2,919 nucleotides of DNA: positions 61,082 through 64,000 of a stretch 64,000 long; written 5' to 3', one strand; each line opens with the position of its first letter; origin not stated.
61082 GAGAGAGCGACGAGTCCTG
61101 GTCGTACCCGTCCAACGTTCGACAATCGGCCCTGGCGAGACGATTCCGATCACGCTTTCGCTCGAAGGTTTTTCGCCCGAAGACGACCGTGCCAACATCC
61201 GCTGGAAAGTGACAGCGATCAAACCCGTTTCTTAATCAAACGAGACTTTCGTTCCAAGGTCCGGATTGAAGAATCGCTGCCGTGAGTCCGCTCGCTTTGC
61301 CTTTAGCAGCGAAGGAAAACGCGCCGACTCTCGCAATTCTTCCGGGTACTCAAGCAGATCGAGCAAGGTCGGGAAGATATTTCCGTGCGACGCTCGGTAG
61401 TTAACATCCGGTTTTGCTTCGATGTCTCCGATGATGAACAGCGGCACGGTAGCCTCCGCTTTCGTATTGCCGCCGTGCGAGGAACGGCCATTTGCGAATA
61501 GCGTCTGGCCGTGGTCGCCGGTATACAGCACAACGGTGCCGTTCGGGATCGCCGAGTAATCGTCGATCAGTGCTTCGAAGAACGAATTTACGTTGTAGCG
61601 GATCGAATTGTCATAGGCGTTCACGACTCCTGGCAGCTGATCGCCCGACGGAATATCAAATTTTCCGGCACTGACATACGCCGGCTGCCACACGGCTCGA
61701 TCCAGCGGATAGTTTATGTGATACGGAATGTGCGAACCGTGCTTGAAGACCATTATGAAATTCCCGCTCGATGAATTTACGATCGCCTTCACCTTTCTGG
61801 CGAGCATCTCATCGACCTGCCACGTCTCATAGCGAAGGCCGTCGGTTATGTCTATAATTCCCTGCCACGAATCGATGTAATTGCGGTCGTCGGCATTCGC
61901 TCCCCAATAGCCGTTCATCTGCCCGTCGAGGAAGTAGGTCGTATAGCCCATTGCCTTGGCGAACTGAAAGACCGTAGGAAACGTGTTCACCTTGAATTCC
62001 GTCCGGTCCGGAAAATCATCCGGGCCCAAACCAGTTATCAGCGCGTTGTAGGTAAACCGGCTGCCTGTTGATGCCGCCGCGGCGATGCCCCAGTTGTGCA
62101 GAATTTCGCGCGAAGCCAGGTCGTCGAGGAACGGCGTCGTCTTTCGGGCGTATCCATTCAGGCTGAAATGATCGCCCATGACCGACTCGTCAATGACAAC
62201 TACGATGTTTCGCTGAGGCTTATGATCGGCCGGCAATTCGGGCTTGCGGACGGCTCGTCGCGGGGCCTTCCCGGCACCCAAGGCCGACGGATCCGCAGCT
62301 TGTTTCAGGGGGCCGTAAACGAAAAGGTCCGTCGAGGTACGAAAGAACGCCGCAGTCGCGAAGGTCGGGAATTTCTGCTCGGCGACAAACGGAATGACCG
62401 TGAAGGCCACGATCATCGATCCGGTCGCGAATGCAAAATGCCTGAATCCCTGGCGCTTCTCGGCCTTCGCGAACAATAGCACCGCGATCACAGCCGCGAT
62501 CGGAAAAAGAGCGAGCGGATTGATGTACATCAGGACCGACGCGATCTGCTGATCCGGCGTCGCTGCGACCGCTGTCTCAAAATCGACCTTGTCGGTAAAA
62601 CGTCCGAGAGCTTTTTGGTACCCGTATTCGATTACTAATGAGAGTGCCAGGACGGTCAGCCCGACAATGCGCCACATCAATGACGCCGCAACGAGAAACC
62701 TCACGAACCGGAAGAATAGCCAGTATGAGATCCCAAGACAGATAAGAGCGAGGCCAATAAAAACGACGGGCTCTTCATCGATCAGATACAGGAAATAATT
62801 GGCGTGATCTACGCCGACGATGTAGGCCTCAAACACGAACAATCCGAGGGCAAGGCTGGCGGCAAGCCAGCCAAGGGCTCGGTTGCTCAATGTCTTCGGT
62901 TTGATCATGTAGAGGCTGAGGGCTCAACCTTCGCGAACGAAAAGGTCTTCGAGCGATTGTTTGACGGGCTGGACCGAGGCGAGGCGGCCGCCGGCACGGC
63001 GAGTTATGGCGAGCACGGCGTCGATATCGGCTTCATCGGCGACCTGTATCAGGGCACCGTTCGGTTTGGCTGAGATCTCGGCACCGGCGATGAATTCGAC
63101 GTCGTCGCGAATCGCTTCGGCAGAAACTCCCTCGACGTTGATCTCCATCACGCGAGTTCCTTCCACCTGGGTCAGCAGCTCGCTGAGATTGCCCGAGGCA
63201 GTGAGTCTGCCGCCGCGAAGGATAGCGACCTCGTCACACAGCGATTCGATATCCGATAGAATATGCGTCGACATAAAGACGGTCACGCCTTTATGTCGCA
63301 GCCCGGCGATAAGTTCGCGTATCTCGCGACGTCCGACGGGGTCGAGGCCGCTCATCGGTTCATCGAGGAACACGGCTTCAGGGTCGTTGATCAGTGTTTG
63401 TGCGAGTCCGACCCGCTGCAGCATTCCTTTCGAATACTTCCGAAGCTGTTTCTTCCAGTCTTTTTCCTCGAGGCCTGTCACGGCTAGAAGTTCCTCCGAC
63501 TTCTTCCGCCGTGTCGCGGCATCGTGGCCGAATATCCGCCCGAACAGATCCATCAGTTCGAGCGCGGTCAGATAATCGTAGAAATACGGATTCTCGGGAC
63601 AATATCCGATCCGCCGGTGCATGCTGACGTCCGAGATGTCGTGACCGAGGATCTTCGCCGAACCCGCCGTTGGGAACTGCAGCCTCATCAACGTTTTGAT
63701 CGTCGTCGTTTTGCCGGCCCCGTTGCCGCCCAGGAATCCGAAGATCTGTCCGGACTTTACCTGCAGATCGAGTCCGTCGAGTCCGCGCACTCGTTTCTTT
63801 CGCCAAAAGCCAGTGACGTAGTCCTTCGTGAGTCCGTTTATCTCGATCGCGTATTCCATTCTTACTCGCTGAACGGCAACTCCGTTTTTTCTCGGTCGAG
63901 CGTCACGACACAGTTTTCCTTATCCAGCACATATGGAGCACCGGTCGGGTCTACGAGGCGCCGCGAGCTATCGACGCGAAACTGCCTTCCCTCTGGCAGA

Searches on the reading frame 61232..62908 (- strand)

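Call 75: search_protein_families(library=pfam, proteins=[window:61232-62908:-], max_evalue=0.00001)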
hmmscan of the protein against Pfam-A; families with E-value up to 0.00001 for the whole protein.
window:61232-62908:- (558 aa): 1 family
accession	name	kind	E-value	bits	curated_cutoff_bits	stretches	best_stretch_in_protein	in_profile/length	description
PF00884.28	Sulfatase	-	2.2e-32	113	25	1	233-520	1-300/301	Sulfatase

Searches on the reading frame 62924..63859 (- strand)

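Call 75: search_protein_families(library=pfam, proteins=[window:62924-63859:-], max_evalue=0.00001)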
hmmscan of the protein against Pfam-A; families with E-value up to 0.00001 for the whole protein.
window:62924-63859:- (311 aa): 2 families
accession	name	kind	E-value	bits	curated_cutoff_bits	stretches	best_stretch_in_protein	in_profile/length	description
PF00005.33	ABC_tran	-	2e-25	90.4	25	1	27-169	1-136/137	ABC transporter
PF13304.12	AAA_21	-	4.7e-09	37.2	27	0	139-200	235-299/304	AAA domain, putative AbiEii toxin, Type IV TA system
